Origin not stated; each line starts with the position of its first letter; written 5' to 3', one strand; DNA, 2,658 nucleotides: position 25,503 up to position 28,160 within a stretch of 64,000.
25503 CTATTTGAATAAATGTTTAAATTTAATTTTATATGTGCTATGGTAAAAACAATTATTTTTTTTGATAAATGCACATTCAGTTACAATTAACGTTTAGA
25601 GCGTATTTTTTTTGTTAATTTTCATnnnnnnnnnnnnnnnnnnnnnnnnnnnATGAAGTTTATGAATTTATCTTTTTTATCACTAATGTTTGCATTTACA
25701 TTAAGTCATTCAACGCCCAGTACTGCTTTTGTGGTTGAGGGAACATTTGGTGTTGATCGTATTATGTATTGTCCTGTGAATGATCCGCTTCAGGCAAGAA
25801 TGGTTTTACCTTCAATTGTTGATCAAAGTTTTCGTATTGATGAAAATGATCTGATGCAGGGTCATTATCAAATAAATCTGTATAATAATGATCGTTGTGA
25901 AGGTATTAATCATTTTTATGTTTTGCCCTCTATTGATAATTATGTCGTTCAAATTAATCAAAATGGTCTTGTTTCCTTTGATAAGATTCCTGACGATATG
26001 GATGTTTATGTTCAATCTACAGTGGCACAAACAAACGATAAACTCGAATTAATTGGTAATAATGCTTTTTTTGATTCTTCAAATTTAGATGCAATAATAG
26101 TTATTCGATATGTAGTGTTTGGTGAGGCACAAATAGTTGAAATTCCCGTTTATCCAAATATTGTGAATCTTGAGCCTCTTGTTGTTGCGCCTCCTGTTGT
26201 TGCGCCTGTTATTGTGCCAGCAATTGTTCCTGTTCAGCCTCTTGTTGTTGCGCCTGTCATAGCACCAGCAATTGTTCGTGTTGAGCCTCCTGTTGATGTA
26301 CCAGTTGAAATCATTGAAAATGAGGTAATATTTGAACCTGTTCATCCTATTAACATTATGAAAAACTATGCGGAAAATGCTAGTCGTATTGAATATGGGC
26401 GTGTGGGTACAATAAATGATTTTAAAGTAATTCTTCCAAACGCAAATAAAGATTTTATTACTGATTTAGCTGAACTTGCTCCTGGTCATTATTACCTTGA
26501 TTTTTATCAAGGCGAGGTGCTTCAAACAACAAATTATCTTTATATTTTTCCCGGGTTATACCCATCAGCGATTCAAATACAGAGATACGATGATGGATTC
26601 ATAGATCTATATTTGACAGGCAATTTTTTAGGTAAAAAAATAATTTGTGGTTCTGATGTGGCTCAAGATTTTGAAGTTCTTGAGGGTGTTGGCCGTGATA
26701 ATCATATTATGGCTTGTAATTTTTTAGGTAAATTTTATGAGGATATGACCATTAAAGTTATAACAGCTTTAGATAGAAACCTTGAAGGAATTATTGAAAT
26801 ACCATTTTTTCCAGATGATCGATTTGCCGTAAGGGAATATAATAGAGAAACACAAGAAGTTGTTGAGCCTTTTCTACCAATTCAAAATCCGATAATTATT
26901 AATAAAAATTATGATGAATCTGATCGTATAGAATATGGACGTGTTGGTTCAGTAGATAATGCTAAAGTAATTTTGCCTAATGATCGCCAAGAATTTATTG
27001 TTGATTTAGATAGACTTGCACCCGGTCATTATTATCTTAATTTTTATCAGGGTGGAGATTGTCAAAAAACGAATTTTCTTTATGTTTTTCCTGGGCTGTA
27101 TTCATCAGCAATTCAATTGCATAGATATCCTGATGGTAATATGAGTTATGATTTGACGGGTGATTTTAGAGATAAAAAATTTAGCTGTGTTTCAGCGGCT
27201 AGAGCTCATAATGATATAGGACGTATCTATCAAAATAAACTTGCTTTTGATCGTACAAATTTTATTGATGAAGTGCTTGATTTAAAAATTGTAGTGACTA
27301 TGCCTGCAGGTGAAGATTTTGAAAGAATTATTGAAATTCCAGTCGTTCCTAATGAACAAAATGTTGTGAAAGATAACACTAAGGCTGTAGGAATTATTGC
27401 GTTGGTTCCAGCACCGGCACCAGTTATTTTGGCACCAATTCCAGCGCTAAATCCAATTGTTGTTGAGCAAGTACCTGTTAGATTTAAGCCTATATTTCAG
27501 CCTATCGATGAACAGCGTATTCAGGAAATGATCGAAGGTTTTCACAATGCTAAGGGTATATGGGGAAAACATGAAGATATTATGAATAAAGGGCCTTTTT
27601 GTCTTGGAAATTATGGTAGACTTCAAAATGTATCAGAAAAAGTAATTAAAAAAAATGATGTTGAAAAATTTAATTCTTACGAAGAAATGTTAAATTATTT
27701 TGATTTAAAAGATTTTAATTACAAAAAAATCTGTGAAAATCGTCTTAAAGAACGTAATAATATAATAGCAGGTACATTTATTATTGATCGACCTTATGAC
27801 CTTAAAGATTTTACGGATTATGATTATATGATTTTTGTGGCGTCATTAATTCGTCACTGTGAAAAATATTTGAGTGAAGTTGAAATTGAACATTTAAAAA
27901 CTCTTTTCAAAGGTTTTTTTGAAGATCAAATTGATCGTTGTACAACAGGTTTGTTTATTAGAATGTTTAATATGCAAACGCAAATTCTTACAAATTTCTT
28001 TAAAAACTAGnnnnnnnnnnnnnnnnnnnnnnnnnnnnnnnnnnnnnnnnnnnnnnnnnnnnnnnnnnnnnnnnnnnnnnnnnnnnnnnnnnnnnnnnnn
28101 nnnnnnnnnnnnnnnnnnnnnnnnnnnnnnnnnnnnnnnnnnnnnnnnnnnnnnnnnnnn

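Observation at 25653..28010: Surface protein with a Pro/Val-rich spacer and a duplicated ~190-aa domain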

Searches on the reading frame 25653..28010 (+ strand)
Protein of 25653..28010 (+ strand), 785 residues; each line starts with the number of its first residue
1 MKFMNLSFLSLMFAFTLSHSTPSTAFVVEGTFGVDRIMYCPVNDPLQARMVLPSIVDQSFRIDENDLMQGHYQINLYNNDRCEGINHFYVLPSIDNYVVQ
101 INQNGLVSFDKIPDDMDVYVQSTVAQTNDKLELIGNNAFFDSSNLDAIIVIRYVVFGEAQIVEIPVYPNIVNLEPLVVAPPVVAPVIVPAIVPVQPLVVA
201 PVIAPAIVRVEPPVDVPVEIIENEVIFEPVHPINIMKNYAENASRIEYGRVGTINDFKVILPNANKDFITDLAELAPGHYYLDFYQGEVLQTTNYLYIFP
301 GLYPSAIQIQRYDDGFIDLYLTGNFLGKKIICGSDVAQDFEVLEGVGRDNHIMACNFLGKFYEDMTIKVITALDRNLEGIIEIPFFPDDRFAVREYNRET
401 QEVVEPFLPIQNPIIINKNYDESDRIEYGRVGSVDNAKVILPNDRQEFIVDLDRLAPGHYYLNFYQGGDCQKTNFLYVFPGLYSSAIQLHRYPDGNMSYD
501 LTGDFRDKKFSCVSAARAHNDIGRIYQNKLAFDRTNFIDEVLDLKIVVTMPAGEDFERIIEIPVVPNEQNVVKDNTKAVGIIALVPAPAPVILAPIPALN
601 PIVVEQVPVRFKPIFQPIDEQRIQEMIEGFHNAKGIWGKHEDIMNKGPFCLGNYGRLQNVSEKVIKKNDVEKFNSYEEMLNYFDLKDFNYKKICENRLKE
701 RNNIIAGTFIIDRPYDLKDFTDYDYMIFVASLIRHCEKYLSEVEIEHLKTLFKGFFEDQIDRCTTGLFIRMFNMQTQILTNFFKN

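Call 3: search_protein_families(library=pfam, proteins=[window:25653-28010:+], max_evalue=10)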
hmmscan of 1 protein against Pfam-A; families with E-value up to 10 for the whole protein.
window:25653-28010:+ (785 aa): 0 families

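Call 4: search_protein_families(library=ncbifam, proteins=[window:25653-28010:+], max_evalue=10)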
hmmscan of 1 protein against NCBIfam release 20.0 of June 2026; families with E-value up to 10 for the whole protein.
window:25653-28010:+ (785 aa): 0 families

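Call 5: search_solved_structures(query=window:25653-28007:+, max_evalue=10)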
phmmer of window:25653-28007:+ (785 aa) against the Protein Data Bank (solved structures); distinct sequences matched with E-value up to 10: 1.
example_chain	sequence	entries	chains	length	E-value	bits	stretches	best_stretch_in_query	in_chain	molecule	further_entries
8jpt_A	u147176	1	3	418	0.75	11.4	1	429-484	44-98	Polyene macrolide polyketide synthase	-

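Call 8: find_homologous_proteins(query=window:25653-28007:+, max_evalue=0.01)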
Query window:25653-28007:+ (785 aa): 5 proteins with E <= 0.01 among 8000 candidates.
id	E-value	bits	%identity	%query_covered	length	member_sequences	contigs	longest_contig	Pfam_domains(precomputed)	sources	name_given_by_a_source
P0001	0.0e+0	1793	100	100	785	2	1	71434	-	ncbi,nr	ncbi:MAG: hypothetical protein Q8L85_09920 [Alphaproteobacteria bacterium]|nr:hypothetical protein [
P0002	0.0e+0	1586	90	100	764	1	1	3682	-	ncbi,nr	ncbi:MAG: hypothetical protein Q8K37_02995 [Alphaproteobacteria bacterium]|nr:hypothetical protein [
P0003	0.0e+0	1541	86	100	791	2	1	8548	-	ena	-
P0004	2.4e-158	547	47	72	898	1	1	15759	-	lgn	-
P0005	1.6e-156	541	60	54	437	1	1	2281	-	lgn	-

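Call 27: find_encoding_contigs(protein=P0004, flank=8000, max_places=3)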
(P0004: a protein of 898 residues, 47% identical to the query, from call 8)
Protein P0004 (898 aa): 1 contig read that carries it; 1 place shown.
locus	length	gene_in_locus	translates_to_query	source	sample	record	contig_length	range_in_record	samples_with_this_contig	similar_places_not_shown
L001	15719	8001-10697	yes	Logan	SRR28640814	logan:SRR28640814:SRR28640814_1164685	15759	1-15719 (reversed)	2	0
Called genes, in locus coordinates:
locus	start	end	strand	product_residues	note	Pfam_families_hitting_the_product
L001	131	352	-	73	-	PF06620:DUF1150 (faint)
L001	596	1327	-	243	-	PF00106:adh_short, PF01370:Epimerase, PF08659:KR, PF13561:adh_short_C2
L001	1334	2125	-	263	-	PF01503:PRA-PH (faint), PF03819:MazG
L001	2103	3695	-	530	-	PF07719:TPR_2 (faint), PF25058:ARM_TT21 (weak), PF13431:TPR_17 (faint), PF23914:TPR_CcmH_CycH (weak), PF13176:TPR_7 (faint), PF13181:TPR_8 (faint), PF12895:ANAPC3 (weak), PF14559:TPR_19 (weak), +4 more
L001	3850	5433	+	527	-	PF00515:TPR_1 (faint), PF13424:TPR_12 (faint), PF13428:TPR_14 (faint), PF13432:TPR_16 (faint), PF21033:RMD1-3 (faint), PF23914:TPR_CcmH_CycH (faint), PF12895:ANAPC3 (weak), PF14559:TPR_19 (weak), +4 more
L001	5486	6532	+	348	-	PF00106:adh_short (weak), PF04321:RmlD_sub_bind, PF01073:3Beta_HSD, PF01370:Epimerase, PF02719:Polysacc_synt_2, PF07993:NAD_binding_4 (weak), PF13460:NAD_binding_10 (weak), PF16363:GDP_Man_Dehyd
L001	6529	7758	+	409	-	PF00155:Aminotran_1_2 (weak), PF01041:DegT_DnrJ_EryC1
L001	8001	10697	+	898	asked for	-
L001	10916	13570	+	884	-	PF00133:tRNA-synt_1, PF01406:tRNA-synt_1e (faint), PF09334:tRNA-synt_1g (weak), PF13603:tRNA-synt_1_2 (faint), PF09334:tRNA-synt_1g (weak), PF08264:Anticodon_1, PF10458:Val_tRNA-synt_C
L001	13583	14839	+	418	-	PF21579:PabTrmU54_TRAM_dom (faint), PF05175:MTS (weak), PF05958:tRNA_U5-meth_tr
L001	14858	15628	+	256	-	PF00106:adh_short, PF08659:KR, PF13561:adh_short_C2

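Call 29: search_protein_representatives(alignment_id=A2)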
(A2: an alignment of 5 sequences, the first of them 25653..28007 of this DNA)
Query: 5 sequences, 764 profile positions. Proteins with E-value up to 0.001 (for the whole library): 7; up to 1e-10: 4; up to 1e-30: 4. The best 7 are listed.
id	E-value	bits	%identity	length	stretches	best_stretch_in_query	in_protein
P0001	0.0e+00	1638.5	-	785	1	1-764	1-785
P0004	1.5e-298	1008.9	-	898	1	189-764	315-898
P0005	1.3e-235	800.8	-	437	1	344-764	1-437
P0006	1.1e-33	133.0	-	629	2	588-762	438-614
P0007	1.9e-04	36.4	-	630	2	613-761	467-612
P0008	2.3e-04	36.1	-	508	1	592-758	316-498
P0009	3.4e-04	35.5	-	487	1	597-761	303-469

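Call 50: search_protein_families(library=pfam, proteins=[P0004, P0006, P0007, P0008, P0009], max_evalue=1)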
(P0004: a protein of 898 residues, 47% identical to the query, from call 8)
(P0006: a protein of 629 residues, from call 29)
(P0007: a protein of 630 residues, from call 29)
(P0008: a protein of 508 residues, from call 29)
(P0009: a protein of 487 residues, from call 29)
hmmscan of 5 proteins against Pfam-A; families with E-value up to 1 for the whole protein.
P0004 (898 aa): 0 families

P0006 (629 aa): 0 families

P0007 (630 aa): 0 families

P0008 (508 aa): 2 families
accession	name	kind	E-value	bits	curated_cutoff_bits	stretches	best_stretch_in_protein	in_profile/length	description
PF23625.1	UIM_2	-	0.0087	16.5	21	1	63-78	1-16/17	Ubiquitin interaction motif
PF16989.10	T6SS_VasJ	-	0.099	12.5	26.2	1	22-87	159-222/255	Type VI secretion, EvfE, EvfF, ImpA, BimE, VC_A0119, VasJ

P0009 (487 aa): 0 families

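Call 74: search_protein_families(library=phrogs, proteins=[window:25653-28007:+, P0006], max_evalue=0.01)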
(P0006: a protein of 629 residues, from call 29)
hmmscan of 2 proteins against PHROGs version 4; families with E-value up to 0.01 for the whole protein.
window:25653-28007:+ (785 aa): 0 families

P0006 (629 aa): 0 families

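Call 75: search_protein_families(library=padloc, proteins=[window:25653-28007:+, P0006], max_evalue=0.01)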
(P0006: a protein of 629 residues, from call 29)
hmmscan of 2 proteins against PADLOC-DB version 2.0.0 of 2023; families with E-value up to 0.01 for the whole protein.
window:25653-28007:+ (785 aa): 1 family
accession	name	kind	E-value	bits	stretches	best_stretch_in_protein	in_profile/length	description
PDLC03396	REase_II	-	0.0034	14.1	1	177-269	445-532/550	Type II nicking endonuclease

P0006 (629 aa): 0 families

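Call 76: find_encoding_contigs(protein=P0006, flank=8000, max_places=2)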
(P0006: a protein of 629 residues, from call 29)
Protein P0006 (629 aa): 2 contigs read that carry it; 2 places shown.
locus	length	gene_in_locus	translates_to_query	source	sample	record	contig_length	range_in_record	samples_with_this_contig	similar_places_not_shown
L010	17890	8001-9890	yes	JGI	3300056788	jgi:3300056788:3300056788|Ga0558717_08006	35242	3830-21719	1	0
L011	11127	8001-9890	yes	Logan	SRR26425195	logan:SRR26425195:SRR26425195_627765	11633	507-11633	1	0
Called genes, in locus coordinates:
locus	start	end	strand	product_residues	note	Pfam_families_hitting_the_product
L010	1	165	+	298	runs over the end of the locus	PF16881:LIAS_N (weak), PF04055:Radical_SAM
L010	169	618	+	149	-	PF10604:Polyketide_cyc2 (weak), PF03364:Polyketide_cyc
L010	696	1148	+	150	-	PF02502:LacAB_rpiB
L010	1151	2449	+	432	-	PF00464:SHMT, PF00155:Aminotran_1_2 (weak)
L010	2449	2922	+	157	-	PF22811:Zn_ribbon_NrdR, PF03477:ATP-cone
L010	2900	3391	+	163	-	PF01029:NusB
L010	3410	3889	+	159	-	PF06793:UPF0262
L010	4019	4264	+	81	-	PF01176:eIF-1a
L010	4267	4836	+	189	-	PF02545:Maf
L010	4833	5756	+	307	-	PF10150:RNase_E_G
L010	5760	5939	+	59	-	PF03884:YacG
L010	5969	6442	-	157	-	PF03449:GreA_GreB_N, PF01272:GreA_GreB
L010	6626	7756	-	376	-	-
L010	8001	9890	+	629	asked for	-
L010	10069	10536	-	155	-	-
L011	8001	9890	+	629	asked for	-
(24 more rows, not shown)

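Call 77: find_encoding_contigs(protein=P0009, flank=8000, max_places=2)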
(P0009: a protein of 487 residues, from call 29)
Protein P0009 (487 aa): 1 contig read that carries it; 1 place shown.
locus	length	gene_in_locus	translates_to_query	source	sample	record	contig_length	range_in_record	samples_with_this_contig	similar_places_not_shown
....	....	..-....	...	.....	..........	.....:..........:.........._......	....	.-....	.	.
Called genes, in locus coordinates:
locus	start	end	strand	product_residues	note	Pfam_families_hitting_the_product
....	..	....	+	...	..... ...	-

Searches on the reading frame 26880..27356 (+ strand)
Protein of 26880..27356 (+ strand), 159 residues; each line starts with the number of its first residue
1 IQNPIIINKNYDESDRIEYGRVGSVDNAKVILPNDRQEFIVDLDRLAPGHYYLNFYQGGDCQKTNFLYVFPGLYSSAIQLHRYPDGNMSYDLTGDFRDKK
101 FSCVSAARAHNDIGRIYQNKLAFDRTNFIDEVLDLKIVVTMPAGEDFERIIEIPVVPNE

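Call 26: predict_structure(alignment_id=A3)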
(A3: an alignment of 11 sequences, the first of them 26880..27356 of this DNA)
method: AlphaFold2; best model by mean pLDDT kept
length: 159 residues; sequences in the alignment: 11
mean_pLDDT: 86.1   pTM: 0.81
mean pLDDT of the five models: 86.1, 85.5, 85.2, 83.5, 82.8
residues with pLDDT >= 90: 72; 70-90: 75; 50-70: 12; < 50: 0
segments of 3 or more residues with pLDDT < 50: none
pLDDT, mean of each block of 10 residues (from residue 1): 81 87 82 91 89 92 91 89 82 91 89 91 73 85 86 76
secondary structure, 60 per line:
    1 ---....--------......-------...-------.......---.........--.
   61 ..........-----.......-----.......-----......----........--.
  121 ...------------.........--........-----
elements in order: E4-7 E16-21 E29-31 E39-42 E49-57 E60-70 E76-82 E88-94 E100-105 E110-117 E120-123 E136-144 E147-154

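Call 66: search_solved_structures(query=A3, max_evalue=10)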
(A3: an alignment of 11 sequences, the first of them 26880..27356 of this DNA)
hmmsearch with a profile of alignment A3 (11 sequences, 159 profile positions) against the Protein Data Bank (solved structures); distinct sequences matched with E-value up to 10: 3.
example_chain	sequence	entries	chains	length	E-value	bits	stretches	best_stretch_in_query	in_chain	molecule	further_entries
2kxp_A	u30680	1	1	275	0.047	16.9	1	77-127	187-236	F-actin-capping protein subunit alpha-1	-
1izn_A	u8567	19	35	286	0.05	16.8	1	77-127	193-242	CapZ alpha-1 subunit | F-actin-capping protein subunit alpha-1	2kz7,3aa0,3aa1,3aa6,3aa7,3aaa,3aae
7ccc_C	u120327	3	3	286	0.53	13.4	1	77-123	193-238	F-actin-capping protein subunit alpha | F-actin-capping protein subunit alpha-1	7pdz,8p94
